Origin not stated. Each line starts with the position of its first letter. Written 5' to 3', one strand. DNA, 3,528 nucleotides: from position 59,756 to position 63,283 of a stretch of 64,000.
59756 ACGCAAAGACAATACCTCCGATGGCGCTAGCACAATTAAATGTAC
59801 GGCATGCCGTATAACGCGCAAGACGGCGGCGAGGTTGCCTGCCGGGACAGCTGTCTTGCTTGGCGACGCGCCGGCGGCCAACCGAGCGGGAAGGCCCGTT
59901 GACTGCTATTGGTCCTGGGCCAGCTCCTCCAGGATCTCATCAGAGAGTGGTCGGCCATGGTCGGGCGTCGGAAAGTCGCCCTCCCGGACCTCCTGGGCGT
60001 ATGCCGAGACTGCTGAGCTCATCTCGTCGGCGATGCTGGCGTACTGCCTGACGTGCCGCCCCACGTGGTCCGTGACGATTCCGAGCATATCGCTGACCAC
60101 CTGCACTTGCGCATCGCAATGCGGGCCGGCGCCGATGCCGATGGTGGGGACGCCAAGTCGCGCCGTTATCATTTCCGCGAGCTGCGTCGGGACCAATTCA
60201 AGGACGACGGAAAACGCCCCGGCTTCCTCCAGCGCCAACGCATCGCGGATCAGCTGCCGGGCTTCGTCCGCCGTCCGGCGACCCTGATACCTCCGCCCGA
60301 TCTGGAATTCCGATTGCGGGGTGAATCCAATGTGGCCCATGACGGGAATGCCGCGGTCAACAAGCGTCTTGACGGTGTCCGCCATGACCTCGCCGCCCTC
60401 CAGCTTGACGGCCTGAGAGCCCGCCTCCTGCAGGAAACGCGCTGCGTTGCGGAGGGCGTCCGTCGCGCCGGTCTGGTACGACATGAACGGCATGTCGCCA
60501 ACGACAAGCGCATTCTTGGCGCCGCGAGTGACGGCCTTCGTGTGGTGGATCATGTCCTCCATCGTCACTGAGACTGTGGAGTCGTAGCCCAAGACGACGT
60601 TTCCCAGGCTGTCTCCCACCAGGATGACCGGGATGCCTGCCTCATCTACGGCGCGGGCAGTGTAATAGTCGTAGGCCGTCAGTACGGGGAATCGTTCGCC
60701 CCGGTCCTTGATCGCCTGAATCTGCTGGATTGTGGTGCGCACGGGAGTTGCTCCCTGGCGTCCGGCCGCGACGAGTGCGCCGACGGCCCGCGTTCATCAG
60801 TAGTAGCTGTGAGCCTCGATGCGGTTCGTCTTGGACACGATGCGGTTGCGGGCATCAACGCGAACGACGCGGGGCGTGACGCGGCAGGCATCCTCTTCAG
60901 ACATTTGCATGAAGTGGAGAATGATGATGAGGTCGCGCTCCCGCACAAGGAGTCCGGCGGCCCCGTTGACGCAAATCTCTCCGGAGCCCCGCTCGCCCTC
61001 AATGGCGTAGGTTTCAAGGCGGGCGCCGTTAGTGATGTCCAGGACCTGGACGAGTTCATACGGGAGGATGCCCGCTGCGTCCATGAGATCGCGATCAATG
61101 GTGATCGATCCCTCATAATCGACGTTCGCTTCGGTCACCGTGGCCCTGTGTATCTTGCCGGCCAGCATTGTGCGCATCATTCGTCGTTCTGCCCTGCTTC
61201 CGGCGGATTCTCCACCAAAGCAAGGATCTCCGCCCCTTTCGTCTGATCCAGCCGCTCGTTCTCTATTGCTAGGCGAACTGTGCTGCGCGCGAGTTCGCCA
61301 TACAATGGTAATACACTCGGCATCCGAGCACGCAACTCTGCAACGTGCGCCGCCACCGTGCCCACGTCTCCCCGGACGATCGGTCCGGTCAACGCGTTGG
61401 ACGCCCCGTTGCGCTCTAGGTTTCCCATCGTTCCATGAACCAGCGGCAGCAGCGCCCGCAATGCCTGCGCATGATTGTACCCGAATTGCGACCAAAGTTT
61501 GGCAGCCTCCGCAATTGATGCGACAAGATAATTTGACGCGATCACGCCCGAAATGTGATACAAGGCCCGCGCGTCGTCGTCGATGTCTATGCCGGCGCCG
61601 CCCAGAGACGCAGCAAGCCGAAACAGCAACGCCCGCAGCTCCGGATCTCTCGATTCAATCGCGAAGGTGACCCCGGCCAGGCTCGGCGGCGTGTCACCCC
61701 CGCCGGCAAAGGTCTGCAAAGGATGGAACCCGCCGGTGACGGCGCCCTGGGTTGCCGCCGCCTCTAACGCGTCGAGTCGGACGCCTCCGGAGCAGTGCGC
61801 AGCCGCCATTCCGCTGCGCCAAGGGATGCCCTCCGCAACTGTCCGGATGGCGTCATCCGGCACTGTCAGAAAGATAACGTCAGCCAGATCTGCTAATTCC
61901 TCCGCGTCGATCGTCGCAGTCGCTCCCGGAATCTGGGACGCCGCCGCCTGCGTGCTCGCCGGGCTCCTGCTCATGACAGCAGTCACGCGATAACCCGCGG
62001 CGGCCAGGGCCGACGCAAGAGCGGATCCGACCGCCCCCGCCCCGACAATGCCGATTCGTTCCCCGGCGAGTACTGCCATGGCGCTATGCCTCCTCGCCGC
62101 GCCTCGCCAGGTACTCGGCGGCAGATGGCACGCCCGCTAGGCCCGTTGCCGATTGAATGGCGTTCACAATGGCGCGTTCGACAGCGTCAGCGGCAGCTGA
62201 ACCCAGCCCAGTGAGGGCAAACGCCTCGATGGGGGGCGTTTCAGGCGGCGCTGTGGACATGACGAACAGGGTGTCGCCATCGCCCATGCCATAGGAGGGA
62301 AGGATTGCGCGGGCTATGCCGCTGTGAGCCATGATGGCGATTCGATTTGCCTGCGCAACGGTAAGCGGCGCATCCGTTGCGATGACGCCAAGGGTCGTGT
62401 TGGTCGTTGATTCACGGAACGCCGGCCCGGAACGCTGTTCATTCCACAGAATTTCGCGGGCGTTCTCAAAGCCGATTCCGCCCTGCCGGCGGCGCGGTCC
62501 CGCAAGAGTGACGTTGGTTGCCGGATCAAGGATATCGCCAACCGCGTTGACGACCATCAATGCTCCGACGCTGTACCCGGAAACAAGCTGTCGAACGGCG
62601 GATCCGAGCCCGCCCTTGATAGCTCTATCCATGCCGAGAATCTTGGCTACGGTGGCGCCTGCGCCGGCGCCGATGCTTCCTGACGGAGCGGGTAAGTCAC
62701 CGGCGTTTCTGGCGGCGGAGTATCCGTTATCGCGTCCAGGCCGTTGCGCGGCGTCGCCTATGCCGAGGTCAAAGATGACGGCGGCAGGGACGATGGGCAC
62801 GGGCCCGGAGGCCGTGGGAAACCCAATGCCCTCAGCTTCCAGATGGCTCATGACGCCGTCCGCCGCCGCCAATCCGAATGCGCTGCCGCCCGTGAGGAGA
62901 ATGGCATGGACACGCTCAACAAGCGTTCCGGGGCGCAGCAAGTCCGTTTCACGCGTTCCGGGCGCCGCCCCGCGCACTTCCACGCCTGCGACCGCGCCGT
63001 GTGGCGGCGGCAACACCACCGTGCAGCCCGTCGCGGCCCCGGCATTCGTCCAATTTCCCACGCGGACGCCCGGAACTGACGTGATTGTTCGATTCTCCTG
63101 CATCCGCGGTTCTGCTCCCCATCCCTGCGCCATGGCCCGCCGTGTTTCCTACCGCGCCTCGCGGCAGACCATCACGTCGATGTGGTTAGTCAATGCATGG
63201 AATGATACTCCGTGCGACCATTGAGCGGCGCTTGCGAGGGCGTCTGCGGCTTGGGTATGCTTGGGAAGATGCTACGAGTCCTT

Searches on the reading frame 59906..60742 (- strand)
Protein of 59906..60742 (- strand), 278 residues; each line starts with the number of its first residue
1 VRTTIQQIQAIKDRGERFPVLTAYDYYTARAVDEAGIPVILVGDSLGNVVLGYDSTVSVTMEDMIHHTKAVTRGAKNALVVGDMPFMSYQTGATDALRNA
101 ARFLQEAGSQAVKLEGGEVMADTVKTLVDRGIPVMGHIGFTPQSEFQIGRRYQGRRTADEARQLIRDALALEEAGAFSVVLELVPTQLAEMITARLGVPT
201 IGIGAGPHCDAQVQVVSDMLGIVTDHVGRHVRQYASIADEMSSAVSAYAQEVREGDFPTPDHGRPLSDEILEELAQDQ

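Call 52: search_protein_families(library=pfam, proteins=[window:59906-60742:-], max_evalue=0.001)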
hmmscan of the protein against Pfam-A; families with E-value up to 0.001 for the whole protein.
window:59906-60742:- (278 aa): 3 families
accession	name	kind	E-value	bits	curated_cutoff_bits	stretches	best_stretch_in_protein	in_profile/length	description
PF02548.21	Pantoate_transf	-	1.9e-109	365.5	28.7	1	2-259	1-258/259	Ketopantoate hydroxymethyltransferase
PF13714.12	PEP_mutase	-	5.4e-05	23.3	31.5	1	10-118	3-108/240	Phosphoenolpyruvate phosphomutase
PF03418.19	Peptidase_A25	-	0.00051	19.5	27.8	0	190-259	210-280/353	Germination protease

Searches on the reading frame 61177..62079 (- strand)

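Call 52: search_protein_families(library=pfam, proteins=[window:61177-62079:-], max_evalue=0.001)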
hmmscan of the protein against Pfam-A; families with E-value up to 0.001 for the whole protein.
window:61177-62079:- (300 aa): 15 families
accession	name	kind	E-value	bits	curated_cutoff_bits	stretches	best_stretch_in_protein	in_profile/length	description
PF10728.14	DUF2520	-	9.3e-33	113.1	25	1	138-267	2-125/125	Domain of unknown function (DUF2520)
PF10727.15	Rossmann-like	-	3.5e-16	59.6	23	1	8-120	16-131/131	Rossmann-like domain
PF03807.23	F420_oxidored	-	7.4e-15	55.8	21.6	1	8-85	1-79/94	NADP oxidoreductase coenzyme F420-dependent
PF03446.21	NAD_binding_2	-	1.7e-08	35.1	21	1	8-84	1-75/161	NAD binding domain of 6-phosphogluconate dehydrogenase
PF02826.25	2-Hacid_dh_C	-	5.7e-08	32.8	25.1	1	4-75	34-101/178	D-isomer specific 2-hydroxyacid dehydrogenase, NAD binding domain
PF07991.19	KARI_N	-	2.1e-06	27.9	20.6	1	4-82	2-77/165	Acetohydroxy acid isomeroreductase, NADPH-binding domain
PF01488.26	Shikimate_DH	-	4.2e-06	27.3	24.3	1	4-71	10-81/138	Shikimate / quinate 5-dehydrogenase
PF02558.23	ApbA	-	7.4e-06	26.1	22.2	1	9-39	1-31/150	Ketopantoate reductase PanE/ApbA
PF01210.29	NAD_Gly3P_dh_N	-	3.8e-05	24.1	23.1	1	9-85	2-89/158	NAD-dependent glycerol-3-phosphate dehydrogenase N-terminus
PF01408.29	GFO_IDH_MocA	-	0.00018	22.6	24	1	8-76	2-73/120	Oxidoreductase family, NAD-binding Rossmann fold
PF13450.12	NAD_binding_8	-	0.00018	22.2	21.9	0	11-45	1-35/68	NAD(P)-binding Rossmann-like domain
PF02737.24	3HCDH_N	-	0.0004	20.8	22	1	9-52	2-44/180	3-hydroxyacyl-CoA dehydrogenase, NAD binding domain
PF13241.12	NAD_binding_7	-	0.00058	20.9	22.1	0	4-78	5-74/104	Putative NAD(P)-binding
PF01266.30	DAO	-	0.00081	19.5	27.9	1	9-95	2-92/353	FAD dependent oxidoreductase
PF01370.27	Epimerase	-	0.00094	19.1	20.9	0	13-74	5-65/240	NAD dependent epimerase/dehydratase family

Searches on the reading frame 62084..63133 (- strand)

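Call 33: search_protein_families(library=pfam, proteins=[window:62084-63133:-], max_evalue=0.00001)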
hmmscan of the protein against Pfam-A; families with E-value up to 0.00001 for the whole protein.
window:62084-63133:- (349 aa): 1 family
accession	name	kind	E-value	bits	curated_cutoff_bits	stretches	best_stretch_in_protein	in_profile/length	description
PF03576.19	Peptidase_S58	-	1.7e-51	176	23.9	1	16-335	2-302/307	Peptidase family S58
